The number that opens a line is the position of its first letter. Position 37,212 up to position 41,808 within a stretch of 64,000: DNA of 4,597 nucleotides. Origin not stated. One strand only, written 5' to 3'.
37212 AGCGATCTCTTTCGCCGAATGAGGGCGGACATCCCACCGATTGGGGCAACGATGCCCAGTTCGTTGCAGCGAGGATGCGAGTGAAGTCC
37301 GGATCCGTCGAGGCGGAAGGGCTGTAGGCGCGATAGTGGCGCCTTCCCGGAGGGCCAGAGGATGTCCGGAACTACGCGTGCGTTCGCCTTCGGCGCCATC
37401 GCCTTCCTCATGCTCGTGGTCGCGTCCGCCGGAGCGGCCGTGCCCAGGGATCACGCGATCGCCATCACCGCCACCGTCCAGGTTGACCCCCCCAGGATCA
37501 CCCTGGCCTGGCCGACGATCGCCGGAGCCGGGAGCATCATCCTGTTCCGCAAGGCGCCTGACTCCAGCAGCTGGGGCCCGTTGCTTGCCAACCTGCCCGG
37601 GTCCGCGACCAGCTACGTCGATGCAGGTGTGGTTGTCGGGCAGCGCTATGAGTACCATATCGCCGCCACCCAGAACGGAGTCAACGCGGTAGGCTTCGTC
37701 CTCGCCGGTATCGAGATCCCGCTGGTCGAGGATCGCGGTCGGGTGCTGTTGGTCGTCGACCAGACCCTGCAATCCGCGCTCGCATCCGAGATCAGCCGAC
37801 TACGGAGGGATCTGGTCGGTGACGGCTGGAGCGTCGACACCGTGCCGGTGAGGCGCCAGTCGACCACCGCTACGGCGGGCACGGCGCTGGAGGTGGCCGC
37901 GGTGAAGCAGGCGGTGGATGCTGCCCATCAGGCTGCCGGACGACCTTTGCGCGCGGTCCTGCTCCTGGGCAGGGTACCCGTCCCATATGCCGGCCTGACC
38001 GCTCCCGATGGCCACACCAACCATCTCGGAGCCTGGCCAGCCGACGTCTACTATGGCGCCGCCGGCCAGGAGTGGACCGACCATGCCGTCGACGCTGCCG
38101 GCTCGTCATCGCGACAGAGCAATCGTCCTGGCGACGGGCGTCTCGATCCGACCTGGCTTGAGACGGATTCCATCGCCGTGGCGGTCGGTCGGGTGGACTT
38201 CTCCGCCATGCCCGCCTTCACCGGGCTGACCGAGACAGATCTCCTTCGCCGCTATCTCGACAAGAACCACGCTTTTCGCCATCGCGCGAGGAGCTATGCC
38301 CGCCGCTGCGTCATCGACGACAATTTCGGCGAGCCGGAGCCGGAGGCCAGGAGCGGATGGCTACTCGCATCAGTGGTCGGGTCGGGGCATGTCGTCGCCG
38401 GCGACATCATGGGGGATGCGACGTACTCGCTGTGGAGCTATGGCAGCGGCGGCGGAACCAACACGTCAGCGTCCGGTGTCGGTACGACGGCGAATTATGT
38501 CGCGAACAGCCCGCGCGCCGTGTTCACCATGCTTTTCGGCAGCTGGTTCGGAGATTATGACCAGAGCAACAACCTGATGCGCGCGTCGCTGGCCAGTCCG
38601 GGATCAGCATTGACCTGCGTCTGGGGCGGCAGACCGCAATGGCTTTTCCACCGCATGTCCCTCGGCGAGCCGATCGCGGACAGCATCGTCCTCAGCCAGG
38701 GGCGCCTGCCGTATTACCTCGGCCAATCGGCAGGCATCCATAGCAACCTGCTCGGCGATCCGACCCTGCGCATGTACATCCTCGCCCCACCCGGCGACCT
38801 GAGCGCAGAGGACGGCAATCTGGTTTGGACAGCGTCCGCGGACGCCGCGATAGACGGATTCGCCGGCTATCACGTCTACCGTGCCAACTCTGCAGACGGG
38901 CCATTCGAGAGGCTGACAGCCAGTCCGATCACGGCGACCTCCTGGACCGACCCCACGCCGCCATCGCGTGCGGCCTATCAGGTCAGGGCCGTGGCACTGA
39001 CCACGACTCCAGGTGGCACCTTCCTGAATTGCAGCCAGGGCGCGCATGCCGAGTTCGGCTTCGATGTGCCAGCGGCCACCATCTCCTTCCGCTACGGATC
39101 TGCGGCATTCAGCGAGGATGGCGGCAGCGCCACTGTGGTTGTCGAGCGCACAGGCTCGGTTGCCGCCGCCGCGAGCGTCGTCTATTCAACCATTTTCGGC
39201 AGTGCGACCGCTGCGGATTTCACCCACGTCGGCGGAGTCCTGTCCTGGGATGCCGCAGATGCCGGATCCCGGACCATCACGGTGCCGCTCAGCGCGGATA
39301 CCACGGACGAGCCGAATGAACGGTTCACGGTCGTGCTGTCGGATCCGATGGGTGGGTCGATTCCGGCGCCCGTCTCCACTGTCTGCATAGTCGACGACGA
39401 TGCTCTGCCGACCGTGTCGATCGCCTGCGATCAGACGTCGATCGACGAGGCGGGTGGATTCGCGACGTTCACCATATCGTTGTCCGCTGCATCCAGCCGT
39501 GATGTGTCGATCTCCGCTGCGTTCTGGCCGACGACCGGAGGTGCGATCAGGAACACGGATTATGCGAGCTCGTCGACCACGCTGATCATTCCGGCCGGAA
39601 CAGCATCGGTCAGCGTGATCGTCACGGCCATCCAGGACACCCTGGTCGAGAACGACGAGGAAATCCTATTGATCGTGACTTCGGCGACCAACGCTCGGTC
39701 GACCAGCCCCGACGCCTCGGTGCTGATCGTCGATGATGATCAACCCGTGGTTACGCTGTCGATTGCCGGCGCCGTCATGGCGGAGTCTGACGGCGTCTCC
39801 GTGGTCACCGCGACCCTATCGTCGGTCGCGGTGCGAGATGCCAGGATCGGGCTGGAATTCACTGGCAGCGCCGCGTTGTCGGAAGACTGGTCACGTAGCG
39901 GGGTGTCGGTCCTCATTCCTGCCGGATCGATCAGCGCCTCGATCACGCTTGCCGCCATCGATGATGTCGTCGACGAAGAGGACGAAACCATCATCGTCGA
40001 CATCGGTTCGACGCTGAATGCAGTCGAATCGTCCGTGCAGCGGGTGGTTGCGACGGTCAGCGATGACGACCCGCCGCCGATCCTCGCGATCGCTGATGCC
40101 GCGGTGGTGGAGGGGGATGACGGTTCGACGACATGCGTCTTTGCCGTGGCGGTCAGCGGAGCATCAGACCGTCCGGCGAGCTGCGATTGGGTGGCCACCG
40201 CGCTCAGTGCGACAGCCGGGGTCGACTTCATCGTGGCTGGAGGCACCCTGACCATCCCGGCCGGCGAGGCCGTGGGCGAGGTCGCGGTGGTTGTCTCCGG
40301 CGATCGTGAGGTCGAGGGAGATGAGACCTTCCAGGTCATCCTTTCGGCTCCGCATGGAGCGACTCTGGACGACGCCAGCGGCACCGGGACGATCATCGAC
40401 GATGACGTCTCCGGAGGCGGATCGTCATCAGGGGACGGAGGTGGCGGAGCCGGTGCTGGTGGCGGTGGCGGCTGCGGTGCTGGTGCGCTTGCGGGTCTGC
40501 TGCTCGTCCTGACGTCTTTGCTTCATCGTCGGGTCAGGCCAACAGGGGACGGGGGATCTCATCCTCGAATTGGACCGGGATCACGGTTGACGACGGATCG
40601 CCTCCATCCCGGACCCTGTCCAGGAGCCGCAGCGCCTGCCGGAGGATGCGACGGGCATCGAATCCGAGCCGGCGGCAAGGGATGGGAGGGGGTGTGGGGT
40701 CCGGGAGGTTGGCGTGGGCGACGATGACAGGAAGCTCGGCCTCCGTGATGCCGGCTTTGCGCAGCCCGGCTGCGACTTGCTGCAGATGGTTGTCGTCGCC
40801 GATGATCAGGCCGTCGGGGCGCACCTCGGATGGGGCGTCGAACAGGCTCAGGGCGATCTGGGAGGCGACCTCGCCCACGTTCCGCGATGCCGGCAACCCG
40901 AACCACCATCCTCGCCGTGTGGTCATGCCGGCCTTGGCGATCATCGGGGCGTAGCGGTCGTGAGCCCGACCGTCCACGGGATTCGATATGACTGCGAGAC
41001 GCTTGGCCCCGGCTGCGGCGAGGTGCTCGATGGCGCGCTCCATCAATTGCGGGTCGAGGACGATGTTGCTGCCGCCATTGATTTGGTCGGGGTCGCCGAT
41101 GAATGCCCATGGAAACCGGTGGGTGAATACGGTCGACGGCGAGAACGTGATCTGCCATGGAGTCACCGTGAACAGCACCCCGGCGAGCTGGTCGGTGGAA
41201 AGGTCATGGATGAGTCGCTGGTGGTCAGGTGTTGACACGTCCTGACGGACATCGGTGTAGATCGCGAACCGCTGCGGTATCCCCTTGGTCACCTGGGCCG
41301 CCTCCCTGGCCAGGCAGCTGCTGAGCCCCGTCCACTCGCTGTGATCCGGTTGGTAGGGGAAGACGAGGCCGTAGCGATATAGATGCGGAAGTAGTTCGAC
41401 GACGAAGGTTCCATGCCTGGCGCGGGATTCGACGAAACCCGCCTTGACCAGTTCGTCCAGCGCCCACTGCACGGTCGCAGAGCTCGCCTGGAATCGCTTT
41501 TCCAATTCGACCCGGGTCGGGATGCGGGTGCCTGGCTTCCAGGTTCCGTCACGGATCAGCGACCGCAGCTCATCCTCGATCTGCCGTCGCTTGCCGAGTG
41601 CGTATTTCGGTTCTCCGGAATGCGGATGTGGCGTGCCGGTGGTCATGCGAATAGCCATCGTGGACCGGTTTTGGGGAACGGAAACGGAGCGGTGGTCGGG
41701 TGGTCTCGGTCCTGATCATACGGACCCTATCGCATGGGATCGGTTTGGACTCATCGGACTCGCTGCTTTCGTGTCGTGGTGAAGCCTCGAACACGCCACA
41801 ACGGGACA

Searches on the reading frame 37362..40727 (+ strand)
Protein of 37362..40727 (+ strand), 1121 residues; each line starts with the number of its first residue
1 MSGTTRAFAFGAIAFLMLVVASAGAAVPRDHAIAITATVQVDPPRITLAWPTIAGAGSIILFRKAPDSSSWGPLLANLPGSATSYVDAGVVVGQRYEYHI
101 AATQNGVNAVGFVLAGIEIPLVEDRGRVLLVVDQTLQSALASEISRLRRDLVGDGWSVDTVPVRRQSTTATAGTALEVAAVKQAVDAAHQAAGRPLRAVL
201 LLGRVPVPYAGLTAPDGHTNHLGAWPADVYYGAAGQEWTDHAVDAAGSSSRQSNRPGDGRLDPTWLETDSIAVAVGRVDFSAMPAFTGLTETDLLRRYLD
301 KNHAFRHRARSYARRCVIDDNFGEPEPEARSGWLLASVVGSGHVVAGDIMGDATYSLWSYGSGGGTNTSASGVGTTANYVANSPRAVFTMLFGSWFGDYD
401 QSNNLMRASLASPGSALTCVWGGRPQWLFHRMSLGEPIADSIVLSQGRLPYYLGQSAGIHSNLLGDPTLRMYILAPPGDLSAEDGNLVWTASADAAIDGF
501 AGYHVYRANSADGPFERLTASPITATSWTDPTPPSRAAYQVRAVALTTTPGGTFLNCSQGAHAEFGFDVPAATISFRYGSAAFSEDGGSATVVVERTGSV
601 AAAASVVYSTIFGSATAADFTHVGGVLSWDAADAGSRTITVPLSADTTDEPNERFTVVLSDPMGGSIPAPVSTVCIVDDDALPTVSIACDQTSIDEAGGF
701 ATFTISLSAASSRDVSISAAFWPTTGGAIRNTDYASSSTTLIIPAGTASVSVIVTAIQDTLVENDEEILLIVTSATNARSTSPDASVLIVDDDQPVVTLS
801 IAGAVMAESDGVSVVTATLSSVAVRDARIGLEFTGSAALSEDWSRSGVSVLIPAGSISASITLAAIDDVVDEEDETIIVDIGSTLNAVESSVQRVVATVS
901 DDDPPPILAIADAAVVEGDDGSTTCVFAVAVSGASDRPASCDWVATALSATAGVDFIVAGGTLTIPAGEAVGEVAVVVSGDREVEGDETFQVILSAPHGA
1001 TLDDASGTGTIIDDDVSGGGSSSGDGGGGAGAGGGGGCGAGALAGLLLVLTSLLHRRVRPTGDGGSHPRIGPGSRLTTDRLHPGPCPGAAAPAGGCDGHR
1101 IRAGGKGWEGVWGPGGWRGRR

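Call 7: search_protein_families(library=pfam, max_evalue=0.001, proteins=[window:37362-40727:+])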
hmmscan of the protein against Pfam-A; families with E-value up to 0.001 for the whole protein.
window:37362-40727:+ (1121 aa): 1 family
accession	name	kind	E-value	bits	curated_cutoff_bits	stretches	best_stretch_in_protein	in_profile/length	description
PF03160.20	Calx-beta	-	7.4e-36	123.2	27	3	572-680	6-119/119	Calx-beta domain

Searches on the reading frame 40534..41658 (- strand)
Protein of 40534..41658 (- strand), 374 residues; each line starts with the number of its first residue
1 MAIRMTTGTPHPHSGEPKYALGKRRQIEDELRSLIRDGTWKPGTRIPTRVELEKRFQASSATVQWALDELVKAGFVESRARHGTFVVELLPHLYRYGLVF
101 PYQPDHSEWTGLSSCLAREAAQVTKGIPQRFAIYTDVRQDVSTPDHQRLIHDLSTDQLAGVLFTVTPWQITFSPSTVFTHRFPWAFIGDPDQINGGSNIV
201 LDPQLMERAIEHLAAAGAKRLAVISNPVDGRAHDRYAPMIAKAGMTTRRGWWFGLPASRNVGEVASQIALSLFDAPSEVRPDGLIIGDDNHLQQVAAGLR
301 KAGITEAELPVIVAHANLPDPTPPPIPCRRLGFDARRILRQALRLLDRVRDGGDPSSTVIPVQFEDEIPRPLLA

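Call 7: search_protein_families(library=pfam, max_evalue=0.001, proteins=[window:40534-41658:-])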
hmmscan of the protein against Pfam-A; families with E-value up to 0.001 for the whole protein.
window:40534-41658:- (374 aa): 3 families
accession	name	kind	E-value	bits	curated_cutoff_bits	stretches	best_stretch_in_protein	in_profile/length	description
PF00392.27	GntR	-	5.5e-14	52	27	1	24-86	2-64/64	Bacterial regulatory proteins, gntR family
PF13377.12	Peripla_BP_3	-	6.9e-06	26.7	26.5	1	210-353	1-149/167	Periplasmic binding protein-like domain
PF14502.12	HTH_41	-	0.00082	19.2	25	0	41-86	1-48/48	Helix-turn-helix domain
